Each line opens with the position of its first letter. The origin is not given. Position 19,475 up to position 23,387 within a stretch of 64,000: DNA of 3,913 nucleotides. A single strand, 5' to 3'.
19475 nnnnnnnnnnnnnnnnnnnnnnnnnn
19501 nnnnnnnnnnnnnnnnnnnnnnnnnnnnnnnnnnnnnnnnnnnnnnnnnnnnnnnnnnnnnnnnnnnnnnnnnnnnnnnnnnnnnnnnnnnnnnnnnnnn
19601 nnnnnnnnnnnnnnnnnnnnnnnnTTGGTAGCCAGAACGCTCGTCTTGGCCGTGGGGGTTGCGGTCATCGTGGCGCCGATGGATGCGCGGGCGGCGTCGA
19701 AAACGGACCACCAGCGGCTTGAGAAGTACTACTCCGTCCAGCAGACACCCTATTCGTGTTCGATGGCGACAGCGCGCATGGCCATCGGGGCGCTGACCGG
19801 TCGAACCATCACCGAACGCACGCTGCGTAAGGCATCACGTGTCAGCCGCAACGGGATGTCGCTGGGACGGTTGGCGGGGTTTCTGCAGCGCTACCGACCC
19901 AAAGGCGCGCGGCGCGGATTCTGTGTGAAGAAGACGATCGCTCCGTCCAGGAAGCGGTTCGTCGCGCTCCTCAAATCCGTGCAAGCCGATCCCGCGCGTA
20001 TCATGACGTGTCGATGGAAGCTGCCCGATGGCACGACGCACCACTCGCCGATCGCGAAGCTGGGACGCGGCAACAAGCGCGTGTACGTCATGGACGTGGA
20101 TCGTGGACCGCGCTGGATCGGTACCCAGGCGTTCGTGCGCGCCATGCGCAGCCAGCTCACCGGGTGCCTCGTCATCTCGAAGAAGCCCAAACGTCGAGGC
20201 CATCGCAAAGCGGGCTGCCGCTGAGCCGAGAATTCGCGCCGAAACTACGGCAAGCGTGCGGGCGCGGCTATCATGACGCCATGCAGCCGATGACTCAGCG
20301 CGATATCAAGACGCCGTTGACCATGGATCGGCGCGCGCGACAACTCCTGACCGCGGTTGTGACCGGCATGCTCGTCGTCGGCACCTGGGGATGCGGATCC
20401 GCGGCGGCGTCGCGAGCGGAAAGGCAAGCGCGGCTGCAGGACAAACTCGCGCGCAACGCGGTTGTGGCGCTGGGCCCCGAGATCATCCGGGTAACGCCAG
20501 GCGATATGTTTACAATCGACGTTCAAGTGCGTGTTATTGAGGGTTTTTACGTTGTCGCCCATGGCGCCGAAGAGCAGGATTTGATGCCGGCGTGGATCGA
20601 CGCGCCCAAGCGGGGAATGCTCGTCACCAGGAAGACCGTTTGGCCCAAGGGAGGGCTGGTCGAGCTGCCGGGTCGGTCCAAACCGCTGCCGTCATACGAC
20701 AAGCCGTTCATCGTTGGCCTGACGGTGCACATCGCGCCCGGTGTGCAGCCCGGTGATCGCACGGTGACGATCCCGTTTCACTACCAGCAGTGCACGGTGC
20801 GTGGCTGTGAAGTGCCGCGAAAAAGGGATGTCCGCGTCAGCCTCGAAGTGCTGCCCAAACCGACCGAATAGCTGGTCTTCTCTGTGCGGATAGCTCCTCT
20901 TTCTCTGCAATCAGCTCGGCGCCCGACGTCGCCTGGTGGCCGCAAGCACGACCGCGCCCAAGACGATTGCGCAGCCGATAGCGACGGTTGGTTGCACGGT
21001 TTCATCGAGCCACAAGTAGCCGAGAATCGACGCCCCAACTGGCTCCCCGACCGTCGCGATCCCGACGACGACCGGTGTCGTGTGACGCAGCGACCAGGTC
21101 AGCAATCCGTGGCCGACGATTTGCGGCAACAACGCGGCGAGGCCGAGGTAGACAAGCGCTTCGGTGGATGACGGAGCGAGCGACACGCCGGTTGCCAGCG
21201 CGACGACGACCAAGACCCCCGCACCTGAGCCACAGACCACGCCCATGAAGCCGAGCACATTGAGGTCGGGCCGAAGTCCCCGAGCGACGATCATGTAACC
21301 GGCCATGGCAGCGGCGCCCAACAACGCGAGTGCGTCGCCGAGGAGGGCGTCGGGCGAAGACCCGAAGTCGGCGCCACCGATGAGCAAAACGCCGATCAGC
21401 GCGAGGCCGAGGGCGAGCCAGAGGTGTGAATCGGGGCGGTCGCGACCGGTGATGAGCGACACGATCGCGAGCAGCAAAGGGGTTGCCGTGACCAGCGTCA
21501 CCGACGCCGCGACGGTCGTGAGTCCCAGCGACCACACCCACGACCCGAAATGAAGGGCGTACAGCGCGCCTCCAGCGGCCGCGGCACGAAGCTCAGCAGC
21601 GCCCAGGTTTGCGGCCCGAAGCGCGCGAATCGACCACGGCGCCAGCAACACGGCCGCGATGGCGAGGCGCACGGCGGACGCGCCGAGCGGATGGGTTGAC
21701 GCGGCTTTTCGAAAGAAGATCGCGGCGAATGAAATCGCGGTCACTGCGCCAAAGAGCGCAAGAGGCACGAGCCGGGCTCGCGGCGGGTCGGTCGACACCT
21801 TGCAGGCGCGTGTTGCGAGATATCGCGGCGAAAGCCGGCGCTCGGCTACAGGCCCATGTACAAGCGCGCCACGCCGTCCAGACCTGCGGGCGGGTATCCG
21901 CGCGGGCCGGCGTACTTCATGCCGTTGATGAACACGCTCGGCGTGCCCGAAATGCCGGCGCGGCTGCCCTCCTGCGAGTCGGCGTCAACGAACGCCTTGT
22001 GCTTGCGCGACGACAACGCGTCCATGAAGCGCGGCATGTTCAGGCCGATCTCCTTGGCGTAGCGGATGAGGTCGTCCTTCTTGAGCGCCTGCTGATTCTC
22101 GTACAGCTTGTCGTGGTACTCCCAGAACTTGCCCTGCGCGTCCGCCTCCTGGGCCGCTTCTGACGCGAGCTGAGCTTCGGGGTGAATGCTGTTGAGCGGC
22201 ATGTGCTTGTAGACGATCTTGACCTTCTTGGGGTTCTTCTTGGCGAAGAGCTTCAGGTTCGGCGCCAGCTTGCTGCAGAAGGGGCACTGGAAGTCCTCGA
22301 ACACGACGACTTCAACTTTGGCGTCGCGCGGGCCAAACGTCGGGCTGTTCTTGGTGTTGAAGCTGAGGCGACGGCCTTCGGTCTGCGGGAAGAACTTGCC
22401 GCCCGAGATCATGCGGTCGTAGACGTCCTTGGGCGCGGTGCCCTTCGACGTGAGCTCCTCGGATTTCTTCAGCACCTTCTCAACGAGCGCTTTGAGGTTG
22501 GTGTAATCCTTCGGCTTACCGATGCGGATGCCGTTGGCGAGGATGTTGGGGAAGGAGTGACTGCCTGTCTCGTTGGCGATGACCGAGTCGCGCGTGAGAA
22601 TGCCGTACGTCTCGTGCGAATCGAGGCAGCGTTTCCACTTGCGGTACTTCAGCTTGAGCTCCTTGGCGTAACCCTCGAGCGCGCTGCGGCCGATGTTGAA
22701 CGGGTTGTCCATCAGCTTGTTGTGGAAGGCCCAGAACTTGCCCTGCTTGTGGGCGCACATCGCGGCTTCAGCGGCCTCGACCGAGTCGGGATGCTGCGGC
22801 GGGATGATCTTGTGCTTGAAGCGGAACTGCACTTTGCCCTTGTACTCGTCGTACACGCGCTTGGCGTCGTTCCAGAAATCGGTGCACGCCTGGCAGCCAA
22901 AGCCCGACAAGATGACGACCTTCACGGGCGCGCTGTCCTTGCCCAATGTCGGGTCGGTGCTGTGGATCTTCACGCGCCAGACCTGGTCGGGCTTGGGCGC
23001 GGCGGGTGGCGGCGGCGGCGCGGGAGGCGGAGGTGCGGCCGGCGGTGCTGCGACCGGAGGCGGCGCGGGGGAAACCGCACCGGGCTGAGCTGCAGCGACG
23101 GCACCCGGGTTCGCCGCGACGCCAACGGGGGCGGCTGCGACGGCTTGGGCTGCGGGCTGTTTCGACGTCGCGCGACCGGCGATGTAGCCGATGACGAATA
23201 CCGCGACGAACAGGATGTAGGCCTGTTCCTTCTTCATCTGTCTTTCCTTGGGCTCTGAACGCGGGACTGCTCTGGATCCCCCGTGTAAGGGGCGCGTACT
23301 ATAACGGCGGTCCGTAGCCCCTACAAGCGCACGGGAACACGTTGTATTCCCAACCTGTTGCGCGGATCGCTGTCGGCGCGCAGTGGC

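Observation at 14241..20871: Candidate undescribed system: isopeptide-polymer synthetase, outer-membrane barrel and secreted papain-fold peptidase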

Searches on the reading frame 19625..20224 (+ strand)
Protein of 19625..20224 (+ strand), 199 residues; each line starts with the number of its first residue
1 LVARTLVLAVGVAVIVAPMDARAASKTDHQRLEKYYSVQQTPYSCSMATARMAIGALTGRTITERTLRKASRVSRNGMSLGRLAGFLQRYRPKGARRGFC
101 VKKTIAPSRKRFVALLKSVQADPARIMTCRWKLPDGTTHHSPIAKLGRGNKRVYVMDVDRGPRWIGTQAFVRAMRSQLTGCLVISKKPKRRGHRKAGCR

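Call 6: search_protein_families(library=pfam, proteins=[window:19625-20224:+], max_evalue=0.1)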
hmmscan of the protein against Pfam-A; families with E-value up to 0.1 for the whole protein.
window:19625-20224:+ (199 aa): 3 families
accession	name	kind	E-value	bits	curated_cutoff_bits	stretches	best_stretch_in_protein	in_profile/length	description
PF05023.20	Phytochelatin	-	4.4e-08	33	24.9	1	27-176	32-199/210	Phytochelatin synthase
PF03412.21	Peptidase_C39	-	0.016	15.5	22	0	35-90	3-57/133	Peptidase C39 family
PF13529.12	Peptidase_C39_2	-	0.021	15.8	24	1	37-70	6-40/143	Peptidase_C39 like family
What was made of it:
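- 19625..20224 (+): g3: exported phytochelatin-synthase-like (papain-fold) enzyme with Gln39, Cys45, His139 and Asp157. It is shortened and very basic (pI ~11.7). PF05023 33 bits, above GA 24.9 (call 6).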

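Call 7: search_protein_families(library=ncbifam, proteins=[window:19625-20224:+], max_evalue=0.1)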
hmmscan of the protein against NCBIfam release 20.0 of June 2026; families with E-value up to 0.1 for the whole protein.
window:19625-20224:+ (199 aa): 0 families

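Call 8: find_homologous_proteins(query=window:19625-20224:+)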
Query window:19625-20224:+ (199 aa): 1 proteins with E <= 0.001 among 667 candidates.
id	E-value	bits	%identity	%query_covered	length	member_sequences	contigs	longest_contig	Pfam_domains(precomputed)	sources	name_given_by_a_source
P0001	2.6e-120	417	99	95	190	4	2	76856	PF05023.21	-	-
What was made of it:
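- Tried and rejected: With g3 the search found only the query's own cluster (call 8).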

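Call 10: find_encoding_contigs(protein=P0001, flank=10000, max_places=6)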
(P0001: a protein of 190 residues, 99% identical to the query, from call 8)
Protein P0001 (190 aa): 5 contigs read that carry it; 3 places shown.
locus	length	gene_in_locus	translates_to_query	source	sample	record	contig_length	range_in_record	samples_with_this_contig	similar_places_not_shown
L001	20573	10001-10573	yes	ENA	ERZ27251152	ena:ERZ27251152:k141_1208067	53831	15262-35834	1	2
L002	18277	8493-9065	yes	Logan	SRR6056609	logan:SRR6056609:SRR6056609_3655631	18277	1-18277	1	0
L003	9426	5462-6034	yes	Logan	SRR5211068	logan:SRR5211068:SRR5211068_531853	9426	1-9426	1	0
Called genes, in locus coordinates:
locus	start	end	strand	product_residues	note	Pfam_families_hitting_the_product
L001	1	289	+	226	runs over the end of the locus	PF04542:Sigma70_r2, PF08281:Sigma70_r4_2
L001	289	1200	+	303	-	-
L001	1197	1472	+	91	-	PF05635:23S_rRNA_IVP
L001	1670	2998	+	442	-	PF15780:ASH (faint), PF22073:Cep192_D4 (faint)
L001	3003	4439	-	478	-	-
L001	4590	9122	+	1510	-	PF00501:AMP-binding, PF00132:Hexapep (faint), PF13193:AMP-binding_C, PF00550:PP-binding (weak)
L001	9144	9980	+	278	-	-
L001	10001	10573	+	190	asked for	PF05023:Phytochelatin (weak)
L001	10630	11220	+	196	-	-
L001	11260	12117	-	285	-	PF00892:EamA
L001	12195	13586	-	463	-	PF13462:Thioredoxin_4, PF01323:DSBA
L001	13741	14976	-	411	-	PF21694:DNA_pol3_delta_C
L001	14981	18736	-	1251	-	PF13517:FG-GAP_3 (faint), PF01839:FG-GAP (faint), PF23727:Beta-prop_FAM234A_B (faint)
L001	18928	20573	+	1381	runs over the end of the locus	PF11617:Cu-binding_MopE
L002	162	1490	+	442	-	PF15780:ASH (faint), PF22073:Cep192_D4 (faint)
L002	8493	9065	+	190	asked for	PF05023:Phytochelatin (weak)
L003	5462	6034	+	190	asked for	PF05023:Phytochelatin (weak)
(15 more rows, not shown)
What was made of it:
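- Checked: g3, 19625-20224: the TTG start overlaps the end of g2 by 7 nt. Public gene callers chose the GTG at 19652 instead (call 10), but that start removes the charged n-region of the signal peptide.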

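Call 18: search_protein_representatives(protein=window:19625-20224:+)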
Query: 199 residues. Proteins with E-value up to 0.001 (for the whole library): 7; up to 1e-10: 3; up to 1e-30: 1. The best 7 are listed.
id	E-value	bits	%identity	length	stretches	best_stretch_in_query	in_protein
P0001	8.4e-121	417.2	99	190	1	10-199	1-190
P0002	2.0e-28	116.1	42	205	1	27-187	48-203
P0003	3.2e-13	66.5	52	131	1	19-92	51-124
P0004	4.5e-09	53.0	45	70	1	122-188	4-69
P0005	3.8e-06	43.4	30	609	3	23-178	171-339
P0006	3.1e-04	37.2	33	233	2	70-177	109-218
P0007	3.3e-04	37.1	36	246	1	23-175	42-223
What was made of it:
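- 19625..20224 (+): Only 7 relatives exist among 1.84 billion representatives (call 18).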

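Call 20: find_encoding_contigs(protein=P0002, flank=10000)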
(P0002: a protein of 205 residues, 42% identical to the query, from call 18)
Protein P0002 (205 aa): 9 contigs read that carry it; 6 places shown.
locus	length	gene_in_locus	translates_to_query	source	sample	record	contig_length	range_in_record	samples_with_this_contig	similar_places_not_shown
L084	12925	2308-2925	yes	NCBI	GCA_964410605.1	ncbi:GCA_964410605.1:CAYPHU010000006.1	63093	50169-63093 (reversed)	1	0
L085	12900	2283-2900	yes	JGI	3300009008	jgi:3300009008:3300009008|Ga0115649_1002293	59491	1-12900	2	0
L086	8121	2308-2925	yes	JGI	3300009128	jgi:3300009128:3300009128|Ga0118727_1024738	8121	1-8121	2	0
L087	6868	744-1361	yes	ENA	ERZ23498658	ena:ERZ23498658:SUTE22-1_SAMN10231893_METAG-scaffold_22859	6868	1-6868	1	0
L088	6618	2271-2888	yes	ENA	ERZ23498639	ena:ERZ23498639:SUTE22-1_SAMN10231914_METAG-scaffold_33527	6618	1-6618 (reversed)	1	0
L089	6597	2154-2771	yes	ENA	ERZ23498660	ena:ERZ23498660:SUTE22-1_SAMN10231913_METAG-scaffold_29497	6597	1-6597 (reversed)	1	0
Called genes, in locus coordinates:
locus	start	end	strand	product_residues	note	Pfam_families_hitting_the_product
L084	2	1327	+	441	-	?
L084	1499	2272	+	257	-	-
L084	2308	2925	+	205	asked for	PF05023:Phytochelatin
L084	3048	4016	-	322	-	-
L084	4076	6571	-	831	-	PF00089:Trypsin (weak), PF13365:Trypsin_2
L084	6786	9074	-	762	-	PF11617:Cu-binding_MopE (faint), PF13088:BNR_2 (faint)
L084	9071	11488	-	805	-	PF13448:DUF4114, PF11617:Cu-binding_MopE (faint)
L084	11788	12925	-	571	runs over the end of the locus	PF02310:B12-binding, PF04055:Radical_SAM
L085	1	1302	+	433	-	?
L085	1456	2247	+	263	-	-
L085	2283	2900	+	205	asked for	PF05023:Phytochelatin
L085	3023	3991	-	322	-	-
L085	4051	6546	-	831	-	PF00089:Trypsin (weak), PF13365:Trypsin_2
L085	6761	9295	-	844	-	PF11617:Cu-binding_MopE (faint), PF13088:BNR_2 (faint)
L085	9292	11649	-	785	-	PF13448:DUF4114, PF11617:Cu-binding_MopE (faint)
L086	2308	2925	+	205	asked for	PF05023:Phytochelatin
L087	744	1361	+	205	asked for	PF05023:Phytochelatin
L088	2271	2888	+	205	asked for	PF05023:Phytochelatin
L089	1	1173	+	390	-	?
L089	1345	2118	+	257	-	-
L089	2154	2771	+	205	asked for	PF05023:Phytochelatin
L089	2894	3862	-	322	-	-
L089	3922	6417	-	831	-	PF00089:Trypsin (weak), PF13365:Trypsin_2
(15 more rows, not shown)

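Call 32: search_solved_structures(query=window:19625-20224:+, max_evalue=10, show_alignments=2)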
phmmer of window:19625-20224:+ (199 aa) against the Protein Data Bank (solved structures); distinct sequences matched with E-value up to 10: 0.

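Call 34: search_solved_structures(query=A3, max_evalue=10, show_alignments=2)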
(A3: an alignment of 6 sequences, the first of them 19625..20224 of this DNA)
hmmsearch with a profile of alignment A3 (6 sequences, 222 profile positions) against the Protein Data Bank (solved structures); distinct sequences matched with E-value up to 10: 16.
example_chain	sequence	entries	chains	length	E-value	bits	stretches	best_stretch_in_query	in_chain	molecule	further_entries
6th5_A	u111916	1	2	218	1.4e-41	145.8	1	36-221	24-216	Alr0975 protein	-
6tho_A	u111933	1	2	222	1.4e-41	145.8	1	36-221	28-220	Alr0975 protein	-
2btw_B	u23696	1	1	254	1.6e-41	145.6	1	36-221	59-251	ALR0975 PROTEIN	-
2btw_A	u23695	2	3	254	2e-41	145.3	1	36-221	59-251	ALR0975 PROTEIN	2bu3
6tjl_A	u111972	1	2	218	1.7e-39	139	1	36-221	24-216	Alr0975 protein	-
7tm3_7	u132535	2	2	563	0.19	14.5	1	82-129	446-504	Nicalin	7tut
3amj_B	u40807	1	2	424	0.25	14.2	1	127-179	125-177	zinc peptidase inactive subunit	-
4oh8_B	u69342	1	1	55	0.28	14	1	92-144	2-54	Ras association domain-containing protein 5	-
7l70_G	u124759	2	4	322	0.87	12.4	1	36-98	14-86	Translation initiation factor eIF-2B subunit alpha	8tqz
6ys0_A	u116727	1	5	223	1.7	11.4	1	122-205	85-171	Probable transaldolase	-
6yrm_A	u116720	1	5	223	1.8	11.4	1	122-205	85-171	Probable transaldolase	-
3s0c_A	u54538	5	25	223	1.8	11.4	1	122-205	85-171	Probable transaldolase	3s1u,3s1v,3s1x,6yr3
6yrt_A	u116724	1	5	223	1.8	11.4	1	122-205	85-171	Transaldolase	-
6yre_A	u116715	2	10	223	1.8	11.4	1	122-205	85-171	Probable transaldolase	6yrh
6tpd_A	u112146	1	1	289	1.9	11.3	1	81-140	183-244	Tyrosine-protein kinase JAK2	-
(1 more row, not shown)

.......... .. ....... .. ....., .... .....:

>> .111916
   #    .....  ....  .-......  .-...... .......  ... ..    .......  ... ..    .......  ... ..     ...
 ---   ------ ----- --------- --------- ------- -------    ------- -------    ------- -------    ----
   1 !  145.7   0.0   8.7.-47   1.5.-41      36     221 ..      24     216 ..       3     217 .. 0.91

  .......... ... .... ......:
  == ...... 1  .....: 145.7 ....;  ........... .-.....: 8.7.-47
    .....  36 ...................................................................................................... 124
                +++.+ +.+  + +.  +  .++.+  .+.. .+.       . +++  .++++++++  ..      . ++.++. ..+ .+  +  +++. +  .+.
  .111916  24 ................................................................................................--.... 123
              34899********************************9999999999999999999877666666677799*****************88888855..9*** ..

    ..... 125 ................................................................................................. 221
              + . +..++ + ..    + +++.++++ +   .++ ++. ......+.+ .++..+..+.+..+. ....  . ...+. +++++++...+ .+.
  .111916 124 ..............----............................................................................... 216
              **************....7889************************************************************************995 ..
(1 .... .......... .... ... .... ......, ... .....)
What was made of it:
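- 19625..20224 (+): The family profile hits Nostoc Alr0975 (2BTW) at E=1.4e-41 (call 34).
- On Phytochelatin-synthase-like peptidases (PF05023, MEROPS C83): The profile hits 2BTW at E=1.4e-41 (call 34).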

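Call 93: find_encoding_contigs(protein=P0003, flank=8000, max_places=3)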
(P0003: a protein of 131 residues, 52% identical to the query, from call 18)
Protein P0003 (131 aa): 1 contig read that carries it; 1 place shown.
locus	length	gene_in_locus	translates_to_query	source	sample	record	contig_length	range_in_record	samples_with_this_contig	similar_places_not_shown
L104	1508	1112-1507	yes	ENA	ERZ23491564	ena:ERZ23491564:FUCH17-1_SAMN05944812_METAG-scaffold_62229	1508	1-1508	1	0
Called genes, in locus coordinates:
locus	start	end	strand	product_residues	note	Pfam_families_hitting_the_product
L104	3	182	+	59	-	?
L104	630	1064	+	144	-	-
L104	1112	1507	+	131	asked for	?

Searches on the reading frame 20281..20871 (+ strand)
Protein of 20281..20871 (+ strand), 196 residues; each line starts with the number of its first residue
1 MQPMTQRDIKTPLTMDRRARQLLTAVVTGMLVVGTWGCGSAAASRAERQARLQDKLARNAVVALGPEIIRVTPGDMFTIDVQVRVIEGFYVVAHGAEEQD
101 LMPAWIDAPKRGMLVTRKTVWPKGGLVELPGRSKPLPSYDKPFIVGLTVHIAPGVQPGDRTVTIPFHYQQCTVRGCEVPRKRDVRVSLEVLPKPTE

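Call 6: search_protein_families(library=pfam, proteins=[window:20281-20871:+], max_evalue=0.1)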
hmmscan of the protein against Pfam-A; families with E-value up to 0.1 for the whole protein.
window:20281-20871:+ (196 aa): 0 families

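Call 7: search_protein_families(library=ncbifam, proteins=[window:20281-20871:+], max_evalue=0.1)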
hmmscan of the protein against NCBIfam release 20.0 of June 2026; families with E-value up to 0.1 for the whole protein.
window:20281-20871:+ (196 aa): 0 families

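Call 64: search_protein_families(library=pfam, proteins=[window:20281-20871:+], max_evalue=10)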
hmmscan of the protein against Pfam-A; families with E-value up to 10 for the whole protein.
window:20281-20871:+ (196 aa): 0 families

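Call 97: search_solved_structures(query=window:20281-20871:+, max_evalue=10)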
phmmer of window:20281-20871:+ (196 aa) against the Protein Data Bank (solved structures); distinct sequences matched with E-value up to 10: 2.
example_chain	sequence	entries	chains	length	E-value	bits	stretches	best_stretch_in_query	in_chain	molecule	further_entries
1db3_A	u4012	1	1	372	1.6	11.5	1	140-168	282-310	GDP-MANNOSE 4,6-DEHYDRATASE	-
8d85_A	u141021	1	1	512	1.8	11.4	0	145-172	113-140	Interleukin-27 receptor subunit alpha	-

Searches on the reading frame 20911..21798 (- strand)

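Call 6: search_protein_families(library=pfam, proteins=[window:20911-21798:-], max_evalue=0.1)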
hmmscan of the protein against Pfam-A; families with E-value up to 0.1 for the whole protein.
window:20911-21798:- (295 aa): 1 family
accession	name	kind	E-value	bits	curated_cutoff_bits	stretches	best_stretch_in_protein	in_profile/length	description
PF00892.27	EamA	-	1.4e-22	80.9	28.2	2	153-286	2-133/135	EamA-like transporter family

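Call 7: search_protein_families(library=ncbifam, proteins=[window:20911-21798:-], max_evalue=0.1)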
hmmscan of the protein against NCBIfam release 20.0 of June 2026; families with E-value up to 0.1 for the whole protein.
window:20911-21798:- (295 aa): 2 families
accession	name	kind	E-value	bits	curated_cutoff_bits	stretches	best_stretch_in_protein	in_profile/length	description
TIGR00950.1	2A78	equivalog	1.1e-11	44.6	230.2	1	43-284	24-264/264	carboxylate/amino acid/amine transporter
NF008432.0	PRK11272.1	equivalog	3.9e-06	26.3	270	1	33-293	34-292/294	drug/metabolite exporter YedA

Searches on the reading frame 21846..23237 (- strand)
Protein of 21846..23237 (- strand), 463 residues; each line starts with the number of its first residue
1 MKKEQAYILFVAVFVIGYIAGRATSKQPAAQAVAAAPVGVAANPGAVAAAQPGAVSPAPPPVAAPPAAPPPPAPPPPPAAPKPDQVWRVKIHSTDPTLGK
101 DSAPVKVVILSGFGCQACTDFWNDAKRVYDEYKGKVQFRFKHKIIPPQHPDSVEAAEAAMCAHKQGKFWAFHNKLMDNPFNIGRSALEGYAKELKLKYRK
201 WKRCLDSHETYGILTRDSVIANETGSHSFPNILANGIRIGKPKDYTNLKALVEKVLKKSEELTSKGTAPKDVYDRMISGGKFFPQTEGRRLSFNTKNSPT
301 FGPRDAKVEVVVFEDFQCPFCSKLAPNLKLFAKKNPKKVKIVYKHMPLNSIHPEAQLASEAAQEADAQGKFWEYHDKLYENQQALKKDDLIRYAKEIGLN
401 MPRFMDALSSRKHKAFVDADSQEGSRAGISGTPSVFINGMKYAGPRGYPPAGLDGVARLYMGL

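Call 6: search_protein_families(library=pfam, proteins=[window:21846-23237:-], max_evalue=0.1)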
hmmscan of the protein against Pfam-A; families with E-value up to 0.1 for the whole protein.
window:21846-23237:- (463 aa): 6 families
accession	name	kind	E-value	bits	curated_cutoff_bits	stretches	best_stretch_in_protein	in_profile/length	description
PF13462.12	Thioredoxin_4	-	6.7e-44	150.4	23.2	2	295-446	2-154/165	Thioredoxin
PF01323.26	DSBA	-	7.3e-24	85.1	25.6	1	310-440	2-175/191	DSBA-like thioredoxin domain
PF13098.12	Thioredoxin_2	-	3.3e-05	24.6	27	1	307-438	6-82/104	Thioredoxin-like domain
PF13743.12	Thioredoxin_5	-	0.0048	17.1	27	0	377-437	102-163/186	Thioredoxin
PF13192.12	Thioredoxin_3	-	0.0063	17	24.8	0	420-439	38-57/76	Thioredoxin domain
PF13905.12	Thioredoxin_8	-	0.036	14.9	27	0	307-343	2-40/94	Thioredoxin-like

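Call 7: search_protein_families(library=ncbifam, proteins=[window:21846-23237:-], max_evalue=0.1)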
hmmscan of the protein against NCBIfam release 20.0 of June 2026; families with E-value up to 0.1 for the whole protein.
window:21846-23237:- (463 aa): 6 families
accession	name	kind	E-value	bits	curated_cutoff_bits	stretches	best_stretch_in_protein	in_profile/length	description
NF041057.1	Rcas_1661_fam_Se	equivalog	8.8e-41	140.1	190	2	18-253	8-245/247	Rcas_1661 family thioredoxin-like (seleno)lipoprotein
NF008657.0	PRK11657.1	equivalog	8.2e-12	44.9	124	2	80-176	94-186/251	thiol:disulfide interchange protein DsbG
TIGR02180.1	GRX_euk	equivalog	0.00041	20.5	87.25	0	310-330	1-21/84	glutaredoxin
TIGR02738.1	TrbB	equivalog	0.0032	17.1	132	1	304-336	48-80/153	type-F conjugative transfer system pilin assembly thiol-disulfide isomerase TrbB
TIGR02190.1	GlrX-dom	hypoth_equivalog_domain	0.0057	16.6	99.3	0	307-328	7-28/79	glutaredoxin-family domain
NF047697.1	ThioredTrxAClost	equivalog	0.043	14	140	0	112-139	26-53/105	thioredoxin TrxA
